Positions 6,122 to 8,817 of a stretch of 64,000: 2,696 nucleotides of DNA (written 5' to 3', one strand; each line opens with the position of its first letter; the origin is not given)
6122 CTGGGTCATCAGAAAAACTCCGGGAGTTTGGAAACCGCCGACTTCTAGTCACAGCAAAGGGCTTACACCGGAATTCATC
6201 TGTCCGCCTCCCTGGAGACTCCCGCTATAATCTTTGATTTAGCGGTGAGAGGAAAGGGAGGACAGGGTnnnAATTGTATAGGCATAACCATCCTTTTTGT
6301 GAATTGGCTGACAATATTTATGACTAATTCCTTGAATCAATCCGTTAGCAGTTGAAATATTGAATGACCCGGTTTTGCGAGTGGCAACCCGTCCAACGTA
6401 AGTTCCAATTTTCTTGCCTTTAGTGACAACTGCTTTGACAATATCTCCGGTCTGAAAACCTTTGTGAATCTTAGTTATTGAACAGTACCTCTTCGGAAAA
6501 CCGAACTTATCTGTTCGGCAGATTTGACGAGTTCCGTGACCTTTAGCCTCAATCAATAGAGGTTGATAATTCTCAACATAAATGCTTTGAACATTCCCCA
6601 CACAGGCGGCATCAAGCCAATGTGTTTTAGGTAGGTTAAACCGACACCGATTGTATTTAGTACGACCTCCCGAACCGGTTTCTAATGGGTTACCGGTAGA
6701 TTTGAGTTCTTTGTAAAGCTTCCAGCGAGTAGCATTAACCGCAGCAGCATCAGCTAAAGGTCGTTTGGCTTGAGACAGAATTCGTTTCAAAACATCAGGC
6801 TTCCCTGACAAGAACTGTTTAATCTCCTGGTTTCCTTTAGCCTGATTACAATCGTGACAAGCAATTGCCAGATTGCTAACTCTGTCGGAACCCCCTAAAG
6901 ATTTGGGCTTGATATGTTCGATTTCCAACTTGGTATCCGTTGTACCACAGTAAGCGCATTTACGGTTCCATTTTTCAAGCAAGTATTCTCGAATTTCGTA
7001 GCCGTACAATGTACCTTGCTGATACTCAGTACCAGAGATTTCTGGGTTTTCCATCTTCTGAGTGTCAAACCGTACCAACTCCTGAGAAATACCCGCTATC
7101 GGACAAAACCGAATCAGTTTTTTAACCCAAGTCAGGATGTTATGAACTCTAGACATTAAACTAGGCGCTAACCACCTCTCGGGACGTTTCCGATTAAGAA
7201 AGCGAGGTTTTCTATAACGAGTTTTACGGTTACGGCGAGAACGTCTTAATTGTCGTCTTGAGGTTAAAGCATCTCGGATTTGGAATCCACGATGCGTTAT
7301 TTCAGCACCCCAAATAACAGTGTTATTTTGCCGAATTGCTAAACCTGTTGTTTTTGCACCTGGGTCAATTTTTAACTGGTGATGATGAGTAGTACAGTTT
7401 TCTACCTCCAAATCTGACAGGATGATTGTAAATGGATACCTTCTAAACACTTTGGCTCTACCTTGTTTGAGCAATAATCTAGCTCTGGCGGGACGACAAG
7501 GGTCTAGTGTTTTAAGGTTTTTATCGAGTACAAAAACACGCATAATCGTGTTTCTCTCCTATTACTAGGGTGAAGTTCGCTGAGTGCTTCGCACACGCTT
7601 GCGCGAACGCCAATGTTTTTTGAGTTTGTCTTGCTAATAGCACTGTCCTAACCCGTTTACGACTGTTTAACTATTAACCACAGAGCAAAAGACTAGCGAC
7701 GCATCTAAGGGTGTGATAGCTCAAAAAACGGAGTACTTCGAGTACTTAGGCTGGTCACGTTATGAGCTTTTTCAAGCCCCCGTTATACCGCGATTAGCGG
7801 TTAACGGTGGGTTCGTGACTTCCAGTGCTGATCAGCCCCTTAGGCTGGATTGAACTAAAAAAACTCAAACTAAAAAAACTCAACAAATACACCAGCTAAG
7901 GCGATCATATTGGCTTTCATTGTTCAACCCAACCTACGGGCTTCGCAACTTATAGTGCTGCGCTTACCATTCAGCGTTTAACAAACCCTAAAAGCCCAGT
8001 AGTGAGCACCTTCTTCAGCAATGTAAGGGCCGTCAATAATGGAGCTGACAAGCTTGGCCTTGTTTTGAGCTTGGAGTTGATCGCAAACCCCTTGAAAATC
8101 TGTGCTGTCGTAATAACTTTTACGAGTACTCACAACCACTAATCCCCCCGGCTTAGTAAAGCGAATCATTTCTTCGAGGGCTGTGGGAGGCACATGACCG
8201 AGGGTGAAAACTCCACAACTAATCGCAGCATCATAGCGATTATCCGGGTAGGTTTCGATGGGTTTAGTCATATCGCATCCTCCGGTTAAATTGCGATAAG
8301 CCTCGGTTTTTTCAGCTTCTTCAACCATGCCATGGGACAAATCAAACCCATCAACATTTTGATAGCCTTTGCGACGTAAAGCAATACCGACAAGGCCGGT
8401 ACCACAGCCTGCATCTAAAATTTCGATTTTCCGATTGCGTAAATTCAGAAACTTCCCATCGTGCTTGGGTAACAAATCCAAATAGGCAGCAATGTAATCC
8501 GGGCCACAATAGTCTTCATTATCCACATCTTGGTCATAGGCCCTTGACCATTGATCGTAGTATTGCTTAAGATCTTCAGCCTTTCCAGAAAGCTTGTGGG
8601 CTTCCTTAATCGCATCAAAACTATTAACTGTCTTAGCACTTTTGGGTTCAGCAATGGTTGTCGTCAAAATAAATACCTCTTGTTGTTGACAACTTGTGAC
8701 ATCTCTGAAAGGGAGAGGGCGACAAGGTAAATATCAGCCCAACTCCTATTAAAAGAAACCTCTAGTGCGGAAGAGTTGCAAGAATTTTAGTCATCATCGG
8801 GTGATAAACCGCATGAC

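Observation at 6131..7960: Intact IscB (OMEGA RNA-guided nuclease) with a ~400-bp structured leader that is a candidate omegaRNA; no tnpA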

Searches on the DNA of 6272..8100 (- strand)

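Call 4: search_rna_families(source=window, start=7400, end=8100, threshold=evalue, max_evalue=1, show_alignments=2)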
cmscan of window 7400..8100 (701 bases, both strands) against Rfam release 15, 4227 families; matches with E-value up to 1: 1.
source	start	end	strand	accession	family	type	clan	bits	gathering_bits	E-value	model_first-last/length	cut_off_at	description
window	7588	7819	-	RF02033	HEARO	Gene;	-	126.6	83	8.4e-28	1-211/211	no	HNH endonuclease-associated RNA and ORF (HEARO) RNA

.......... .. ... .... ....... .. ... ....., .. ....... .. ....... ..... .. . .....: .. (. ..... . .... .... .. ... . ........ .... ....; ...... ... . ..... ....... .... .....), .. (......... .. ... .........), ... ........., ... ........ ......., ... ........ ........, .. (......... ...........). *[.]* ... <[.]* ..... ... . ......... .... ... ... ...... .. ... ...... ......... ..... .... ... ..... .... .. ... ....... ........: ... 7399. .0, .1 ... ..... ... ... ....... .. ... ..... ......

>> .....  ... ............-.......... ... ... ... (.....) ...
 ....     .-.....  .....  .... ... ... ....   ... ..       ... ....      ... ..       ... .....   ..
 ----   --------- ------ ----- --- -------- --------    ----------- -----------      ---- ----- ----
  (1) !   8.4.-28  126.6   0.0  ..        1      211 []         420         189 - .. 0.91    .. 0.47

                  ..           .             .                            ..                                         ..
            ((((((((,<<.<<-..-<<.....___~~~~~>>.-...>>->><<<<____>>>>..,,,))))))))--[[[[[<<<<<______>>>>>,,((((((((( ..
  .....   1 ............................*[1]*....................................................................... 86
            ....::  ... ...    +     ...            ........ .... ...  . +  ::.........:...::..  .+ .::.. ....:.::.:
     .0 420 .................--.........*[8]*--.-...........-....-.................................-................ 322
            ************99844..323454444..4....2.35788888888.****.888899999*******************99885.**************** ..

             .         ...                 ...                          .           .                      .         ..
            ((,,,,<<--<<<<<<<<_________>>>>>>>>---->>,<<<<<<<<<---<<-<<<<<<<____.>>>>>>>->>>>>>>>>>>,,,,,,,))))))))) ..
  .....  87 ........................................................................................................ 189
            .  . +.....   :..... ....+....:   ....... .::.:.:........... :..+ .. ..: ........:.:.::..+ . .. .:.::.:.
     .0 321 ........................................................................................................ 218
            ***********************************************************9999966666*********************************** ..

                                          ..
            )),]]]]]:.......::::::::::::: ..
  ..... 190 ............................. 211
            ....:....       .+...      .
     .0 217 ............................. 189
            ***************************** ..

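Call 45: search_rna_families(sources=[L001, L002, L014, L004, L007, L013, L010, L016, L018, L022, L023, L027, L030, L036, L038, L048, L051], threshold=gathering)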
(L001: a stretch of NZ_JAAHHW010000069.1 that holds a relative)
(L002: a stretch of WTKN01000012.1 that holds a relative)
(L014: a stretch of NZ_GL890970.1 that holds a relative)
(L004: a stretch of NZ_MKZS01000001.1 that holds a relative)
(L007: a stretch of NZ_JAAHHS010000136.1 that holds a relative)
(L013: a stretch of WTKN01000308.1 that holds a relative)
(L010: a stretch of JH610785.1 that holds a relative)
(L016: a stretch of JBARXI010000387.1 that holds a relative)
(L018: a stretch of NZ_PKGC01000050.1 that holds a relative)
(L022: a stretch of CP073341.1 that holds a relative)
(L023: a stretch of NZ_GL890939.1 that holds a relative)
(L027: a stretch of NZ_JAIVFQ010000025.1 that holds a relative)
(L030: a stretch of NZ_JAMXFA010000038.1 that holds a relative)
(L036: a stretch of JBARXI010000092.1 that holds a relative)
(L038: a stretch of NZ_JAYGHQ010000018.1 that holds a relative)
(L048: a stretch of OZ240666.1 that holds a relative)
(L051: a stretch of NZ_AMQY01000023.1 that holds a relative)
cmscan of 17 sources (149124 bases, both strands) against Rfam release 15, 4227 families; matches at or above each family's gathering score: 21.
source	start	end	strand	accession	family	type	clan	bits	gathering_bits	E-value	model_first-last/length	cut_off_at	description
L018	3701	3916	+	RF02033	HEARO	Gene;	-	158.1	83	4e-33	1-211/211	no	HNH endonuclease-associated RNA and ORF (HEARO) RNA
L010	3757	3976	+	RF02033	HEARO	Gene;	-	156.8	83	8.3e-33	1-211/211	no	HNH endonuclease-associated RNA and ORF (HEARO) RNA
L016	3741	3969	+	RF02033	HEARO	Gene;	-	145.7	83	4.2e-30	1-211/211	no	HNH endonuclease-associated RNA and ORF (HEARO) RNA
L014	3755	3975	+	RF02033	HEARO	Gene;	-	143.9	83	1.1e-29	1-211/211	no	HNH endonuclease-associated RNA and ORF (HEARO) RNA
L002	3753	3974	+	RF02033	HEARO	Gene;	-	143.2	83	1.7e-29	1-211/211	no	HNH endonuclease-associated RNA and ORF (HEARO) RNA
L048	6834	7062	-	RF02033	HEARO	Gene;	-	141.6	83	4.1e-29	1-211/211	no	HNH endonuclease-associated RNA and ORF (HEARO) RNA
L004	3743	3974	+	RF02033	HEARO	Gene;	-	139.3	83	1.5e-28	1-211/211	no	HNH endonuclease-associated RNA and ORF (HEARO) RNA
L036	3748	3970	+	RF02033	HEARO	Gene;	-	134.6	83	2.1e-27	1-211/211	no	HNH endonuclease-associated RNA and ORF (HEARO) RNA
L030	3751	3975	+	RF02033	HEARO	Gene;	-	129.9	83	2.9e-26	1-211/211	no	HNH endonuclease-associated RNA and ORF (HEARO) RNA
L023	3737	3962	+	RF02033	HEARO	Gene;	-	128.6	83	6e-26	1-211/211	no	HNH endonuclease-associated RNA and ORF (HEARO) RNA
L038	3746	3970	+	RF02033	HEARO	Gene;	-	127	83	1.5e-25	1-211/211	no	HNH endonuclease-associated RNA and ORF (HEARO) RNA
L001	3725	3974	+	RF02033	HEARO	Gene;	-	125.3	83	3.7e-25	1-211/211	no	HNH endonuclease-associated RNA and ORF (HEARO) RNA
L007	3718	3974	+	RF02033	HEARO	Gene;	-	121.9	83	2.6e-24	1-211/211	no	HNH endonuclease-associated RNA and ORF (HEARO) RNA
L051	3714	3947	+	RF02033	HEARO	Gene;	-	115.5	83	9.3e-23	1-211/211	no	HNH endonuclease-associated RNA and ORF (HEARO) RNA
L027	3754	3969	+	RF02033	HEARO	Gene;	-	114.6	83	1.5e-22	1-211/211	no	HNH endonuclease-associated RNA and ORF (HEARO) RNA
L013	3715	3974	+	RF02033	HEARO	Gene;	-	94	83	1.5e-17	1-211/211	no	HNH endonuclease-associated RNA and ORF (HEARO) RNA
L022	3711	3965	+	RF02033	HEARO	Gene;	-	92.6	83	3.3e-17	1-211/211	no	HNH endonuclease-associated RNA and ORF (HEARO) RNA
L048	3744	3966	+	RF02033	HEARO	Gene;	-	87.6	83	5.6e-16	1-211/211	no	HNH endonuclease-associated RNA and ORF (HEARO) RNA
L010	3103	3174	+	RF00005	tRNA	Gene; tRNA;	CL00001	67.8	29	3e-12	1-71/71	no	tRNA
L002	1030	1102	-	RF00005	tRNA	Gene; tRNA;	CL00001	59.5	29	5.7e-10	1-71/71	no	tRNA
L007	2321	2372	+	RF02399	NsiR1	Gene; sRNA;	-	47.8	39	5.9e-06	1-60/60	no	Nitrogen stress-induced RNA 1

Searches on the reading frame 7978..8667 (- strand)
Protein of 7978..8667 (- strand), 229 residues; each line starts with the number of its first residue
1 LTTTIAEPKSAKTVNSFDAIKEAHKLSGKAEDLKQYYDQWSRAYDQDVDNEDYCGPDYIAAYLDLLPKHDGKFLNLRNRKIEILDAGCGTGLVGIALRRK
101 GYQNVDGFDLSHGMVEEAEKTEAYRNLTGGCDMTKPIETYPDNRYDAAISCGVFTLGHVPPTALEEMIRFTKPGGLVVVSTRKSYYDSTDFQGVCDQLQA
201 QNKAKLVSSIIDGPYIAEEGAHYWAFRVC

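Call 12: find_encoding_contigs(protein=window:7981-8667:-, flank=5000, max_places=8)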
Protein window:7981-8667:- (229 aa): no gene with exactly this product is on record in the collection.

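Call 41: search_protein_families(library=pfam, proteins=[window:7978-8667:-], max_evalue=0.00001)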
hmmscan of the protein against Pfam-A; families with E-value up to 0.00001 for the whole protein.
window:7978-8667:- (229 aa): 7 families
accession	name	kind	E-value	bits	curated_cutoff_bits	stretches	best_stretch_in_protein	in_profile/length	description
PF13489.12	Methyltransf_23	-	3.4e-14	53.4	27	1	75-223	18-142/164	Methyltransferase domain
PF13649.12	Methyltransf_25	-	3.6e-14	53.7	27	1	83-175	1-97/97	Methyltransferase domain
PF08241.18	Methyltransf_11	-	3.6e-14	53.6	21.2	1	84-179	1-95/95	Methyltransferase domain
PF13847.12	Methyltransf_31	-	3.3e-12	46.7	27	1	80-183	4-113/145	Methyltransferase domain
PF08242.18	Methyltransf_12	-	3.4e-09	37.8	30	1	84-176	1-97/98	Methyltransferase domain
PF05175.20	MTS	-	2.2e-06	27.9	23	1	78-189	29-149/170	Methyltransferase small domain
PF03848.20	TehB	-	3.4e-06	27.1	20.4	0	82-179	33-132/193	Tellurite resistance protein TehB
